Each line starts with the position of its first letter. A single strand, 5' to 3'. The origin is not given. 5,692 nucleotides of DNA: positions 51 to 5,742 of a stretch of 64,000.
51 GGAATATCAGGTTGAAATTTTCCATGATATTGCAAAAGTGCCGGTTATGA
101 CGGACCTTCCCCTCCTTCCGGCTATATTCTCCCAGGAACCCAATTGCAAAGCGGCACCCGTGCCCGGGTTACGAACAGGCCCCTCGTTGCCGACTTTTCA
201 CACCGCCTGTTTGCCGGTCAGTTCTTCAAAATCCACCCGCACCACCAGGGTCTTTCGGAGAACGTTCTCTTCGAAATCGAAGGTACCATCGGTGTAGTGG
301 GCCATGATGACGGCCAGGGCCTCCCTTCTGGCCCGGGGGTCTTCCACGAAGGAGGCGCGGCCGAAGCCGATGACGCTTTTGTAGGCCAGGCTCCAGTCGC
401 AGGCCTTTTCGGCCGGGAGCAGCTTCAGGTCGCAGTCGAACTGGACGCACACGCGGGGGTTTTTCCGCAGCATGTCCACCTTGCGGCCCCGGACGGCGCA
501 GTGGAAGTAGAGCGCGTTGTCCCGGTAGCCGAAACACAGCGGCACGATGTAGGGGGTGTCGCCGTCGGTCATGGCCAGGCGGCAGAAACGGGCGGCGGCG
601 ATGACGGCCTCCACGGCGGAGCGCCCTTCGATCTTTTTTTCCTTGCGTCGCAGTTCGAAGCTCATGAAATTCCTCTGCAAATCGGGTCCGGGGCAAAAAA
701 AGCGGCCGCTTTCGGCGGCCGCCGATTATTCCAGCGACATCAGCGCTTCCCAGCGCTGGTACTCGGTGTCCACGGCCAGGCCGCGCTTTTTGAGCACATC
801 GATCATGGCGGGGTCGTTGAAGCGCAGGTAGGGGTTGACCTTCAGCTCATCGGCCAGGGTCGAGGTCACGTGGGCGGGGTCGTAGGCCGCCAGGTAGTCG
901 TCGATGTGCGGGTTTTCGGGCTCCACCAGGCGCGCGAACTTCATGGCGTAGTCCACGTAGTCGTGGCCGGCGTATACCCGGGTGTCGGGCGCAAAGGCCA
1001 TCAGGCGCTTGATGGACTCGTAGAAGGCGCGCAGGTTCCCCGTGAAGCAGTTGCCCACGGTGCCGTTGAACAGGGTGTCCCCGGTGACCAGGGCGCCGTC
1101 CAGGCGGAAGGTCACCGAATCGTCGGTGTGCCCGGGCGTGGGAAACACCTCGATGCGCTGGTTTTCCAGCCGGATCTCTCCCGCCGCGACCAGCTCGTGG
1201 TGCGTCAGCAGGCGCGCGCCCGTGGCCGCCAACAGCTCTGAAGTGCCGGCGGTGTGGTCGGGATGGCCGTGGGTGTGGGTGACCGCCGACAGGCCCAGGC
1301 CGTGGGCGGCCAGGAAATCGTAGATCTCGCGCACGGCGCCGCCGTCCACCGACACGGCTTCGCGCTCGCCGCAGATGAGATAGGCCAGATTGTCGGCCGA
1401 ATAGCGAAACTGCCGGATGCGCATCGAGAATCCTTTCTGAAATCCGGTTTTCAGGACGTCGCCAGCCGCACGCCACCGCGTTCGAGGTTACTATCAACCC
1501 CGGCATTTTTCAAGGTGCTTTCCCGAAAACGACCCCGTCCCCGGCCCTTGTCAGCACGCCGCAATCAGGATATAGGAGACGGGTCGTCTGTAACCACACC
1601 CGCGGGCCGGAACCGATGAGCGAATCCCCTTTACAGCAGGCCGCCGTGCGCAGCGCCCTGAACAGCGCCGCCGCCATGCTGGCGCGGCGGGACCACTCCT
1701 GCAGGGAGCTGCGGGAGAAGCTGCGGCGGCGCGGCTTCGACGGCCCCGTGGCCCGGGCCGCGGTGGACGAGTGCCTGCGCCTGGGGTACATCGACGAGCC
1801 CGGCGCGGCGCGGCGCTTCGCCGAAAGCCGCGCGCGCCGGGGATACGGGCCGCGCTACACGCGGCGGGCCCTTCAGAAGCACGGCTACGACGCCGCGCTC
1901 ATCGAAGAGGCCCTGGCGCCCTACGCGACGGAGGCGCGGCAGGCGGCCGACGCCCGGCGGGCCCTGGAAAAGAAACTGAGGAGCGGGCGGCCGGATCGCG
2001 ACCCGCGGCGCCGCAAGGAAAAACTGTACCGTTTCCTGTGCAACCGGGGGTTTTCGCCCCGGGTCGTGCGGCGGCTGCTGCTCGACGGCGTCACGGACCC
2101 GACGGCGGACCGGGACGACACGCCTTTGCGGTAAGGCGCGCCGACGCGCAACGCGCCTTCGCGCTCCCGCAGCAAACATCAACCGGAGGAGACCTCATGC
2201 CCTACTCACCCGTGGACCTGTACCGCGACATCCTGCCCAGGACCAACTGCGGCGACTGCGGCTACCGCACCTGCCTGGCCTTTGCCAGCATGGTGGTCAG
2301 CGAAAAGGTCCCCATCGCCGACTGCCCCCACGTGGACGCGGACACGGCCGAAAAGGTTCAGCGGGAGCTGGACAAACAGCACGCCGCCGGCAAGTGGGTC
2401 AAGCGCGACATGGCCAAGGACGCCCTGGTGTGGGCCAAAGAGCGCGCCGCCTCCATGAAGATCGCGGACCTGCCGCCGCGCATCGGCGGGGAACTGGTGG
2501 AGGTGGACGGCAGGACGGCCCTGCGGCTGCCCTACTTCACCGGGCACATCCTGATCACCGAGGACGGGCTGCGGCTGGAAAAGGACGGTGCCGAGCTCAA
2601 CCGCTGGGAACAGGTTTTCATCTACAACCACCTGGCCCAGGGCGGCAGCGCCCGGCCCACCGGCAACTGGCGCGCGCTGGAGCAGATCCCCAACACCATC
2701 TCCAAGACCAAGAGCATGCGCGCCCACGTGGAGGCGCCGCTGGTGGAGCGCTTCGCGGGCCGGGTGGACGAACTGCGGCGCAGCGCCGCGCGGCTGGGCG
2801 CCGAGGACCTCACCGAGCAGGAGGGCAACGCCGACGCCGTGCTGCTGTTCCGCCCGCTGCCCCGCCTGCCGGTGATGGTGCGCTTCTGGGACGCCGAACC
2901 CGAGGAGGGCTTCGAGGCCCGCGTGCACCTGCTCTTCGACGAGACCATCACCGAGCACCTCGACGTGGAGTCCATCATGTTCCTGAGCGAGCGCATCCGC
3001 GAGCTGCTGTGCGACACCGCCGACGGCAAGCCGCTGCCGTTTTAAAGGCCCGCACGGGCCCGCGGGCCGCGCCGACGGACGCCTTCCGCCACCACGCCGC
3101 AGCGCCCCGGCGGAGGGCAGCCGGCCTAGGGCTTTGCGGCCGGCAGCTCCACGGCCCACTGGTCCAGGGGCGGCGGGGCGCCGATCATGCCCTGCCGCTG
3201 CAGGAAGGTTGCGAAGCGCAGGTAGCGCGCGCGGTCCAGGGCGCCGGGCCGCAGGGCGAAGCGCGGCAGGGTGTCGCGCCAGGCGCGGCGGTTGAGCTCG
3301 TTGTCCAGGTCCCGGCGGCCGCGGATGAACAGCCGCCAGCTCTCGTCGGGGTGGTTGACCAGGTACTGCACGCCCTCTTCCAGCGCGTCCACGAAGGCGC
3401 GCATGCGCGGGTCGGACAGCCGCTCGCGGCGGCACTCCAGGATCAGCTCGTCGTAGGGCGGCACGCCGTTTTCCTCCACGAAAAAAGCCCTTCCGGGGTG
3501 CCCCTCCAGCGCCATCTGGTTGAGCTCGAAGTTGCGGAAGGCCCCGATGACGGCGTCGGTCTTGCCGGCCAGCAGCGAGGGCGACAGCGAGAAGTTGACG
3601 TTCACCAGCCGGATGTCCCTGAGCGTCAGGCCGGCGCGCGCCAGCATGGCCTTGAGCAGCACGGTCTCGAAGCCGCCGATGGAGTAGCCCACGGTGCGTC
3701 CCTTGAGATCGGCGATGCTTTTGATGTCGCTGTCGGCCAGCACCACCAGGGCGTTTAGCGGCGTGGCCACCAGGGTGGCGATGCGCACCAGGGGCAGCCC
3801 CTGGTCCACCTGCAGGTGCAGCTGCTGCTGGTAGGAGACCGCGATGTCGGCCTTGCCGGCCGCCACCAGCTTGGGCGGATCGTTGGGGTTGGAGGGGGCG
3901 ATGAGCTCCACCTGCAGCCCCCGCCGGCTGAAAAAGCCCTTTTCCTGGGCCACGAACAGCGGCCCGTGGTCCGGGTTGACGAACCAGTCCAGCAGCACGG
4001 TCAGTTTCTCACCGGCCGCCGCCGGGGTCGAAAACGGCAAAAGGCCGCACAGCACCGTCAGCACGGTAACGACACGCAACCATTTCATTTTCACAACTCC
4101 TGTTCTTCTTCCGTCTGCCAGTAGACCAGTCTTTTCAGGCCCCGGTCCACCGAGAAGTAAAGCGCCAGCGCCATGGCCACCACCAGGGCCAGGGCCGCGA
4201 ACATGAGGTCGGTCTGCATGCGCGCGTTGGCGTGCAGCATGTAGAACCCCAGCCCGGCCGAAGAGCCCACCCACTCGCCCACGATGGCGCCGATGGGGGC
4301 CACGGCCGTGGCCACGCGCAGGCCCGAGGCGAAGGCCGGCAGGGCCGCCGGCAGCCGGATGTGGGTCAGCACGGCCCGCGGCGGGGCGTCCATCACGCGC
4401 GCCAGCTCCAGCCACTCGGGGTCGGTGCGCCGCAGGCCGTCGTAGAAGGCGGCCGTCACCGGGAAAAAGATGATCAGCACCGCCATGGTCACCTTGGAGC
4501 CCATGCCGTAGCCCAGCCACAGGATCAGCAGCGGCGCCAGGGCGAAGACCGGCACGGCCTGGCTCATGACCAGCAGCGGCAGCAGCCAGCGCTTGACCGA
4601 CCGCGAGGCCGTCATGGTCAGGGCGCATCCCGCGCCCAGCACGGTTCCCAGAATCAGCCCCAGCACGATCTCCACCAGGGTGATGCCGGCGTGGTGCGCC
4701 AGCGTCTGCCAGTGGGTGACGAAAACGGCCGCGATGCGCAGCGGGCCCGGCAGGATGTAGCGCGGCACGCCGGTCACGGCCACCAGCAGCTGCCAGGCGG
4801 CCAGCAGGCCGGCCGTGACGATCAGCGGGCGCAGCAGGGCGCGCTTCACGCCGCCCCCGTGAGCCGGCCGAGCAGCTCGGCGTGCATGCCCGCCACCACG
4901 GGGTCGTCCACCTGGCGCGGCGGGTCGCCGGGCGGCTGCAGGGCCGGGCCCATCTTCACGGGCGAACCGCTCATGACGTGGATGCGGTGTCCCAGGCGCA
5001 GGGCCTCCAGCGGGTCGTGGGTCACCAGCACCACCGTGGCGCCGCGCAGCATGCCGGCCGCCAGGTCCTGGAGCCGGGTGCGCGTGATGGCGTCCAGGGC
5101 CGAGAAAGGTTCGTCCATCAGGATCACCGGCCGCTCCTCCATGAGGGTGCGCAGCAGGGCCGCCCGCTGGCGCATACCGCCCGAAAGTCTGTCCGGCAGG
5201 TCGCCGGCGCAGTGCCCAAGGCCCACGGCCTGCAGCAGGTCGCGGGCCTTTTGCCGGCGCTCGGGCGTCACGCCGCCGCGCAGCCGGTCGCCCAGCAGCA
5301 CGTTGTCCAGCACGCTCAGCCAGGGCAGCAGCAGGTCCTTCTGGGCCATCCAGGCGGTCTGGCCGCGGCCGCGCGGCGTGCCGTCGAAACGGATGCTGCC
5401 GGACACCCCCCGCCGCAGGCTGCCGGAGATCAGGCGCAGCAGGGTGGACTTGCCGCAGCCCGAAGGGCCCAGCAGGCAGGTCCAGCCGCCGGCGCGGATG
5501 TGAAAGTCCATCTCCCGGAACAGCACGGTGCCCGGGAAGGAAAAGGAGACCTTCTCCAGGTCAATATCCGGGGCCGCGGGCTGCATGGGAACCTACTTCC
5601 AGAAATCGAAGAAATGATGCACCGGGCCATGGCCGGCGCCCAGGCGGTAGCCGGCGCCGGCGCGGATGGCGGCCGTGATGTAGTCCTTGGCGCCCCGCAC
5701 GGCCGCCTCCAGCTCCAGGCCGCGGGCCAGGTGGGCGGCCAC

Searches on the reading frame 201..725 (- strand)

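Call 27: search_protein_families(library=pfam, proteins=[window:201-725:-], max_evalue=0.00001)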
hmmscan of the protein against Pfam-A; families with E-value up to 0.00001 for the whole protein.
window:201-725:- (175 aa): 2 families
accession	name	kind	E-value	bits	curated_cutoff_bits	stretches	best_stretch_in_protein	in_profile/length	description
PF12900.13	Pyridox_ox_2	-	2e-25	89.8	27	1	35-173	2-140/140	Pyridoxamine 5'-phosphate oxidase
PF01243.27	PNPOx_N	-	1.9e-10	41.6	28.1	1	37-170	4-117/120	Pyridoxamine 5'-phosphate oxidase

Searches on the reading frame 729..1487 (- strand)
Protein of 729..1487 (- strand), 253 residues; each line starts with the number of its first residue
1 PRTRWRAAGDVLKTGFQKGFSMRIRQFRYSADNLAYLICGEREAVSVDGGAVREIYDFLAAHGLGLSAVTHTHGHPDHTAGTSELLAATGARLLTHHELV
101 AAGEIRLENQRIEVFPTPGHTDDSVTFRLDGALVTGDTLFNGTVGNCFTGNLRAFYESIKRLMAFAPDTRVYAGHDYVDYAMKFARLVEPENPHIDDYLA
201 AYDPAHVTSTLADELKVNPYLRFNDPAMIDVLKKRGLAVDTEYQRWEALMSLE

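Call 27: search_protein_families(library=pfam, proteins=[window:729-1487:-], max_evalue=0.00001)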
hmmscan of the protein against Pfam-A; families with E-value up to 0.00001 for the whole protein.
window:729-1487:- (253 aa): 2 families
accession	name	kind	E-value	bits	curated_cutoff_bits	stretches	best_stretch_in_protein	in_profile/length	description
PF00753.33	Lactamase_B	-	3.6e-13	50.3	22.7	1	35-104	8-82/196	Metallo-beta-lactamase superfamily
PF16123.11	HAGH_C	-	3.8e-09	37.3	25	1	176-236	1-67/83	Hydroxyacylglutathione hydrolase C-terminus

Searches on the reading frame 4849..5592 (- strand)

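Call 27: search_protein_families(library=pfam, proteins=[window:4849-5592:-], max_evalue=0.00001)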
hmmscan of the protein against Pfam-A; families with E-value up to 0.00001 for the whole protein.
window:4849-5592:- (248 aa): 2 families
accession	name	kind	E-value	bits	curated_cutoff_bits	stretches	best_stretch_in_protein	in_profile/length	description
PF00005.33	ABC_tran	-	1.5e-27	97.3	25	1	26-163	2-136/137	ABC transporter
PF13304.12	AAA_21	-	2.4e-07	31.5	27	0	142-196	244-302/304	AAA domain, putative AbiEii toxin, Type IV TA system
